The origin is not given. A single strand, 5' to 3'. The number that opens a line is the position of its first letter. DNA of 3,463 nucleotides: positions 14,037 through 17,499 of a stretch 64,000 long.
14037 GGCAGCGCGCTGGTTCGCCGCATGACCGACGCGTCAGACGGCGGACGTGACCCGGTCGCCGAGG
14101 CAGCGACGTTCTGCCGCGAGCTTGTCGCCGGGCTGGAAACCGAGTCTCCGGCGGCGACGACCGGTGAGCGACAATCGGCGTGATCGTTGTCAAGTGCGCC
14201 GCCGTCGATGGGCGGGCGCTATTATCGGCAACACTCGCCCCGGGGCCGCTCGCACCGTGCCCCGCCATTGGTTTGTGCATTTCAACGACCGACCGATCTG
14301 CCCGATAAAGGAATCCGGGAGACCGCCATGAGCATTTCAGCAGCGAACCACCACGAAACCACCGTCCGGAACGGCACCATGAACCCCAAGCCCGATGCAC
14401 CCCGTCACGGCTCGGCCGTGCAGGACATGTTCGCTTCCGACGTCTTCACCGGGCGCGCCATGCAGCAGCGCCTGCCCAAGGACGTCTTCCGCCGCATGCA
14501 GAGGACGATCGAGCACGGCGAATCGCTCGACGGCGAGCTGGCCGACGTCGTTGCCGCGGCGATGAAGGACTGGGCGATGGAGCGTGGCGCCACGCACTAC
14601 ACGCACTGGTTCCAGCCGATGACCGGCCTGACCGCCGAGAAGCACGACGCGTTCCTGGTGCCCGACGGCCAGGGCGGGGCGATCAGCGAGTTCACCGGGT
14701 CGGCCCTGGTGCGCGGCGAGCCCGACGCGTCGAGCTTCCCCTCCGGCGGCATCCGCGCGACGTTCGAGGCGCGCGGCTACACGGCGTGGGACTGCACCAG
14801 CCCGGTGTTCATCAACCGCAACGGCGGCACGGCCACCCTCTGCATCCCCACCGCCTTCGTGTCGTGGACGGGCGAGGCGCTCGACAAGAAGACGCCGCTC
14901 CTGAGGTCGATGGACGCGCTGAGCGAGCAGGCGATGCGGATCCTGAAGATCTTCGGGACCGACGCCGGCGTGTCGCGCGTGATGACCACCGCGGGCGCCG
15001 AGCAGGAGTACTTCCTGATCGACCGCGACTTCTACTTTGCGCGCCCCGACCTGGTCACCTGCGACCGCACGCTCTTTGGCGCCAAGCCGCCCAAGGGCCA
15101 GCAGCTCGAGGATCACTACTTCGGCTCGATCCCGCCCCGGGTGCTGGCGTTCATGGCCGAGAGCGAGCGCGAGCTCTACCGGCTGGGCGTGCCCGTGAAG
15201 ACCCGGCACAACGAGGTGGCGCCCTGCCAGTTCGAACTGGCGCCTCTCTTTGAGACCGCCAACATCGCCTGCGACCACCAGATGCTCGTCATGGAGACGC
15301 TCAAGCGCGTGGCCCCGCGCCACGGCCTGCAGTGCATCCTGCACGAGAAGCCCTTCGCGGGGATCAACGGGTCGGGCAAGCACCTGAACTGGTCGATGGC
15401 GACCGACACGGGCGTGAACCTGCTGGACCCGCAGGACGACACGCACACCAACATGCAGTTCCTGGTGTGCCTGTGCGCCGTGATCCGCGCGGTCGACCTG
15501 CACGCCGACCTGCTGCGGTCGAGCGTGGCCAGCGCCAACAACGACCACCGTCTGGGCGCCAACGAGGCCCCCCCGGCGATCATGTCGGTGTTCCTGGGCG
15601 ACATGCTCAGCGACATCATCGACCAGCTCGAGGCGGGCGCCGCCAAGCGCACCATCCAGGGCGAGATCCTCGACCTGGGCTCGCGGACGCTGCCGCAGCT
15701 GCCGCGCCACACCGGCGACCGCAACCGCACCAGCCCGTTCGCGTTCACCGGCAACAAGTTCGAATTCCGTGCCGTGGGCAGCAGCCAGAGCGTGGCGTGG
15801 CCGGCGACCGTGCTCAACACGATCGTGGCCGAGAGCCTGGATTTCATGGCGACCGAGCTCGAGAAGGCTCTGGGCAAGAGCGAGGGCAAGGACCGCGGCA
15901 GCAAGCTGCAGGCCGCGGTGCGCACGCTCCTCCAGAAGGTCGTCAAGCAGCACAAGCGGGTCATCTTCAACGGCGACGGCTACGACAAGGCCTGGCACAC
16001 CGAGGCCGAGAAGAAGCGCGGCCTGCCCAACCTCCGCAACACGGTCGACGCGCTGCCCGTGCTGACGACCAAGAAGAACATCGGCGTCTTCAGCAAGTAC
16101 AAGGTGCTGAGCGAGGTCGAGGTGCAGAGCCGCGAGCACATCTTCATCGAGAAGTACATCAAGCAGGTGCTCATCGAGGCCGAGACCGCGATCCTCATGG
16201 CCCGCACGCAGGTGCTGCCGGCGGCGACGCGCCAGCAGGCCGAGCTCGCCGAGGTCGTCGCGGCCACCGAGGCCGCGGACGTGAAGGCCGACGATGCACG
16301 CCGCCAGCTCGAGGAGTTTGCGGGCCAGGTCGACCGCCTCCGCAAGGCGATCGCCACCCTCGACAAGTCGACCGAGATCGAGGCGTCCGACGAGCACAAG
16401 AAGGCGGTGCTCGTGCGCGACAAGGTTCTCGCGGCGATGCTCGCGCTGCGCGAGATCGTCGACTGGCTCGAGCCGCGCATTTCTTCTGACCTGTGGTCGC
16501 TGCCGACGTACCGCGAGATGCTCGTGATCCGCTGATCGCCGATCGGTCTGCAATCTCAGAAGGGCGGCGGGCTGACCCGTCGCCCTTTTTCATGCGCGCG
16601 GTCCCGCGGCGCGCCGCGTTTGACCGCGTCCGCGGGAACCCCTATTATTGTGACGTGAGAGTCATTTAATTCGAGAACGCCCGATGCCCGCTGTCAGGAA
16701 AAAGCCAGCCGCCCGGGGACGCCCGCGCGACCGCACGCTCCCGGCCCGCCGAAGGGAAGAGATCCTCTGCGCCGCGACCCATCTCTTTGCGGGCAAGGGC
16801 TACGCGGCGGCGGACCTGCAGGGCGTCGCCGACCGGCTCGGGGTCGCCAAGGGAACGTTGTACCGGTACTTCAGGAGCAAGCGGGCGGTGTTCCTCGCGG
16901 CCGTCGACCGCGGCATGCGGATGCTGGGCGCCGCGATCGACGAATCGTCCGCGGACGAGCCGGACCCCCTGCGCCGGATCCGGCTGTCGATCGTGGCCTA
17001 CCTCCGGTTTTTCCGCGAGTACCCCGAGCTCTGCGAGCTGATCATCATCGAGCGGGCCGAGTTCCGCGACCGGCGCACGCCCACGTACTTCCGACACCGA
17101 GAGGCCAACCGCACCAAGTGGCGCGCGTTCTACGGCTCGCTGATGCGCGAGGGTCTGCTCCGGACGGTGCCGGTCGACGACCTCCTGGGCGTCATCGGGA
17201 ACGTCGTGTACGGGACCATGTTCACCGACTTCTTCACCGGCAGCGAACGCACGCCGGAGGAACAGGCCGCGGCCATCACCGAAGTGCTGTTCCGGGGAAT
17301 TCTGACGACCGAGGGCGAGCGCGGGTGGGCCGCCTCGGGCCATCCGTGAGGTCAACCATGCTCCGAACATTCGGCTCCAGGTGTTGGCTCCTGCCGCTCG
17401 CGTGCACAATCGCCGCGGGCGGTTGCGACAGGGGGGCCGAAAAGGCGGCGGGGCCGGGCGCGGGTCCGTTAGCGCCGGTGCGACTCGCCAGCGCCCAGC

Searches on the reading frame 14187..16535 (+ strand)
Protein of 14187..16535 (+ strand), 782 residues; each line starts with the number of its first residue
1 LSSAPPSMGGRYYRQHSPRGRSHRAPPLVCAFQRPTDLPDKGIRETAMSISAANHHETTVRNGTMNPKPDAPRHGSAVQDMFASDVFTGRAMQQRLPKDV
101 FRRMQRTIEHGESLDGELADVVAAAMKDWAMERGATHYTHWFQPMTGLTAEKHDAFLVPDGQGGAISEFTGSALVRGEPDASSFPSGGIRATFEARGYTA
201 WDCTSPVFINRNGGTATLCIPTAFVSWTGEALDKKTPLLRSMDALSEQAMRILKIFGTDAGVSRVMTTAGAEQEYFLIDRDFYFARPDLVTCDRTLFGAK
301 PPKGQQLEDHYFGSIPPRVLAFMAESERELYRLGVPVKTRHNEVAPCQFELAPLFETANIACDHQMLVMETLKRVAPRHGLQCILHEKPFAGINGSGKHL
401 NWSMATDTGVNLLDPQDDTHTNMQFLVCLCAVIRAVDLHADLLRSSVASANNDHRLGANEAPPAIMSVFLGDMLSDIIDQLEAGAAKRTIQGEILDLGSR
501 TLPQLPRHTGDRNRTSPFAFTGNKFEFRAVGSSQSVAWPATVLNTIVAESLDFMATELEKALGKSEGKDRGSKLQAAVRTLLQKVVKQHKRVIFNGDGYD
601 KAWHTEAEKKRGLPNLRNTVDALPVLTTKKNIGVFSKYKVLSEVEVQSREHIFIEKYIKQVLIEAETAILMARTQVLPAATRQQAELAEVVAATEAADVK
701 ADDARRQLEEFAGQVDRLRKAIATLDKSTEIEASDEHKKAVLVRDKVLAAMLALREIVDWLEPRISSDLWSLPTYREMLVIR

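Call 16: search_protein_families(library=pfam, max_evalue=0.001, proteins=[window:14187-16535:+])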
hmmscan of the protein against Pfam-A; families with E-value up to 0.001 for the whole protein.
window:14187-16535:+ (782 aa): 3 families
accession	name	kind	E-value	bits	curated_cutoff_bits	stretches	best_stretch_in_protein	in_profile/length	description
PF12437.13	GSIII_N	-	5.7e-78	260.6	25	1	79-241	2-160/160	Glutamine synthetase type III N terminal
PF18318.6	Gln-synt_C-ter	-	1.3e-40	138.2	22.7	1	577-693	1-116/118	Glutamine synthetase C-terminal domain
PF00120.29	Gln-synt_C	-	3.1e-18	66.4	24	1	266-421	21-172/344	Glutamine synthetase, catalytic domain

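Call 81: find_homologous_proteins(query=window:14187-16535:+, max_evalue=1e-100)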
Query window:14187-16535:+ (782 aa): 8000 proteins with E <= 1e-100 among 8000 candidates; the best 120 are listed.
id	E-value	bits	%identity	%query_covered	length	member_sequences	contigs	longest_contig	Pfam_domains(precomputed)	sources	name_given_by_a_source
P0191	0.0e+0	1668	100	94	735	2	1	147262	PF00120.30,PF18318.7,PF12437.14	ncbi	-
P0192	0.0e+0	1314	78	94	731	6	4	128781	PF00120.30,PF18318.7,PF12437.14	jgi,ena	-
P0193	0.0e+0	1294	77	94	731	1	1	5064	PF00120.30,PF18318.7,PF12437.14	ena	-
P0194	0.0e+0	1285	79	91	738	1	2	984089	PF00120.30,PF18318.7,PF12437.14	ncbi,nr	ncbi:MAG: glutamine synthetase III [Phycisphaerales bacterium]|nr:glutamine synthetase III [Planctom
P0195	0.0e+0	1276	77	91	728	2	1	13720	PF00120.30,PF18318.7,PF12437.14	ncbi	-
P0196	0.0e+0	1274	77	91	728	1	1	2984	PF00120.30,PF18318.7,PF12437.14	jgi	jgi:glutamine synthetase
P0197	0.0e+0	1273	80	90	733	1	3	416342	PF00120.30,PF18318.7,PF12437.14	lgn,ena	-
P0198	0.0e+0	1267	79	91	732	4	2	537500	PF00120.30,PF18318.7,PF12437.14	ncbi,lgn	ncbi:MAG: glutamine synthetase III [Phycisphaerales bacterium]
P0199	0.0e+0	1266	76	93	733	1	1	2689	PF00120.30,PF18318.7,PF12437.14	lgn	-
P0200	0.0e+0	1266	78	90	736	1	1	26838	PF00120.30,PF18318.7,PF12437.14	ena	-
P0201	0.0e+0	1265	76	93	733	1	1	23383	PF00120.30,PF18318.7,PF12437.14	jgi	jgi:glutamine synthetase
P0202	0.0e+0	1265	77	92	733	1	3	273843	PF00120.30,PF18318.7,PF12437.14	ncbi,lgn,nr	ncbi:MAG: glutamine synthetase III [Phycisphaerales bacterium]|nr:glutamine synthetase III [Phycisph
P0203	0.0e+0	1264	78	90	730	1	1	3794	PF00120.30,PF18318.7,PF12437.14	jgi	jgi:glutamine synthetase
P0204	0.0e+0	1264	76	94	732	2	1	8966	PF00120.30,PF18318.7,PF12437.14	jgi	jgi:glutamine synthetase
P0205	0.0e+0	1263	76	93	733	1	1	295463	PF00120.30,PF18318.7,PF12437.14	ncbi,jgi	-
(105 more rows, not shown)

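Call 82: find_encoding_contigs(protein=P0194, flank=8000, max_places=2)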
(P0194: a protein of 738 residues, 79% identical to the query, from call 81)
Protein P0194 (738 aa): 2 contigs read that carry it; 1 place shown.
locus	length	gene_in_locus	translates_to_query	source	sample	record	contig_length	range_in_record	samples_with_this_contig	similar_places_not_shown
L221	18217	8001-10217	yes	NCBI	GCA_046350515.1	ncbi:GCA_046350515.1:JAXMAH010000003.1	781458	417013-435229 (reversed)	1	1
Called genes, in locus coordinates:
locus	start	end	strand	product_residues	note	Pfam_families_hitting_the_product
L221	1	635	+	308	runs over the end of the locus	PF00491:Arginase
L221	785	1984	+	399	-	PF07969:Amidohydro_3 (weak), PF01979:Amidohydro_1, PF07969:Amidohydro_3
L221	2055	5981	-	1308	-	PF14312:FG-GAP_2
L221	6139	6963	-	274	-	PF00557:Peptidase_M24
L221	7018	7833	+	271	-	PF00290:Trp_syntA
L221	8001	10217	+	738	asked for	PF12437:GSIII_N, PF00120:Gln-synt_C, PF18318:Gln-synt_C-ter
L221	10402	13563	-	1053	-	PF17389:Bac_rhamnosid6H (weak)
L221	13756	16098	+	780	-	-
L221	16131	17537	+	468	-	PF00232:Glyco_hydro_1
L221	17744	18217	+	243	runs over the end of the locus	-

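Call 83: find_encoding_contigs(protein=P0197, flank=8000, max_places=2)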
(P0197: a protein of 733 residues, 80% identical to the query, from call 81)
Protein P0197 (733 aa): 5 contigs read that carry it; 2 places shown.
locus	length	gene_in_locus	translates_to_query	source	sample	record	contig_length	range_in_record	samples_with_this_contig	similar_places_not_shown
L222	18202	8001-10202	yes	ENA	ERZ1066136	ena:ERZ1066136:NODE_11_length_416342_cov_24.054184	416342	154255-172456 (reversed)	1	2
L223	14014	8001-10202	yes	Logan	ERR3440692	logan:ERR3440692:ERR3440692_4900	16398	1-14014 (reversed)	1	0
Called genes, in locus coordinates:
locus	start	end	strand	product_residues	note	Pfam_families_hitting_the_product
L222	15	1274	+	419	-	PF01979:Amidohydro_1, PF07969:Amidohydro_3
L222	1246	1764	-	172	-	-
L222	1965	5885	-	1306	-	PF14312:FG-GAP_2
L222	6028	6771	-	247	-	PF00557:Peptidase_M24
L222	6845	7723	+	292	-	PF00290:Trp_syntA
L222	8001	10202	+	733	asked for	PF12437:GSIII_N, PF00120:Gln-synt_C, PF18318:Gln-synt_C-ter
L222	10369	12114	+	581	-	PF01421:Reprolysin, PF13583:Reprolysin_4, PF13688:Reprolysin_5, PF13574:Reprolysin_2, PF13582:Reprolysin_3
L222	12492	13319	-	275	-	PF02517:Rce1-like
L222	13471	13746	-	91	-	PF01649:Ribosomal_S20p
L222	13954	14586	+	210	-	-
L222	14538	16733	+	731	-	PF00015:MCPsignal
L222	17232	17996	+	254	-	PF00440:TetR_N, PF09209:CecR_C, PF17939:TetR_C_30 (weak)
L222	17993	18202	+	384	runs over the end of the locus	PF12704:MacB_PCD, PF02687:FtsX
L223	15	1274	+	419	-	PF01979:Amidohydro_1, PF07969:Amidohydro_3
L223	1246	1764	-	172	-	-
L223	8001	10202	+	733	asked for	PF12437:GSIII_N, PF00120:Gln-synt_C, PF18318:Gln-synt_C-ter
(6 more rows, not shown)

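Call 84: find_encoding_contigs(protein=P0192, flank=8000, max_places=2)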
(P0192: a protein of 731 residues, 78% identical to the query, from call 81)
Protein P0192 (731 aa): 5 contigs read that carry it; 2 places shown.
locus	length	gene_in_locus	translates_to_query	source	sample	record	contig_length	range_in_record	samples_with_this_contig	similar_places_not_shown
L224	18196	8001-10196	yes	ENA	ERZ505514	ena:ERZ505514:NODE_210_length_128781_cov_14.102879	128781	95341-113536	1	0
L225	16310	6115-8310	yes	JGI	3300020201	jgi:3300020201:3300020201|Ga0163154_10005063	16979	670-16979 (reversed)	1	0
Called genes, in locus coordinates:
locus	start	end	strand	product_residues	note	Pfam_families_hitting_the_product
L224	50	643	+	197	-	-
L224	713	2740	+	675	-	PF00587:tRNA-synt_2b, PF04073:tRNA_edit, PF03129:HGTP_anticodon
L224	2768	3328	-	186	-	PF09656:PGPGW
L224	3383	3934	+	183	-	-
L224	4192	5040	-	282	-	PF14339:DUF4394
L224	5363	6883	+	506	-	PF00221:Lyase_aromatic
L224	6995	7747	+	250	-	PF00290:Trp_syntA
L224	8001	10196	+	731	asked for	PF12437:GSIII_N, PF00120:Gln-synt_C, PF18318:Gln-synt_C-ter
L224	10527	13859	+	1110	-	PF01734:Patatin (weak)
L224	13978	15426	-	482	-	PF13442:Cytochrome_CBB3 (faint), PF21419:RoxA-like_Cyt-c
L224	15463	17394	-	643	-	PF00034:Cytochrom_C (faint), PF13442:Cytochrome_CBB3 (faint), PF21419:RoxA-like_Cyt-c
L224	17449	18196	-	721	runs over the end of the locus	PF13442:Cytochrome_CBB3 (faint)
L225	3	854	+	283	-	?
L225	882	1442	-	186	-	PF09656:PGPGW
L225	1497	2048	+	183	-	-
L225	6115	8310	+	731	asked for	PF12437:GSIII_N, PF00120:Gln-synt_C, PF18318:Gln-synt_C-ter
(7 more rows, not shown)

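Call 94: find_encoding_contigs(protein=P0191, flank=10000, max_places=3)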
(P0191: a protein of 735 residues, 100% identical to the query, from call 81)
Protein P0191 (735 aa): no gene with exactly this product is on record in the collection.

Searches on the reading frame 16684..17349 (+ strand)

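Call 16: search_protein_families(library=pfam, max_evalue=0.001, proteins=[window:16684-17349:+])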
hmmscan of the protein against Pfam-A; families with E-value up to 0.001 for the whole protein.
window:16684-17349:+ (221 aa): 1 family
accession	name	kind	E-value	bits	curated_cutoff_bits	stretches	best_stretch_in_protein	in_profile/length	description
PF00440.29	TetR_N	-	3.8e-15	55.8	24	1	27-73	1-47/47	Bacterial regulatory proteins, tetR family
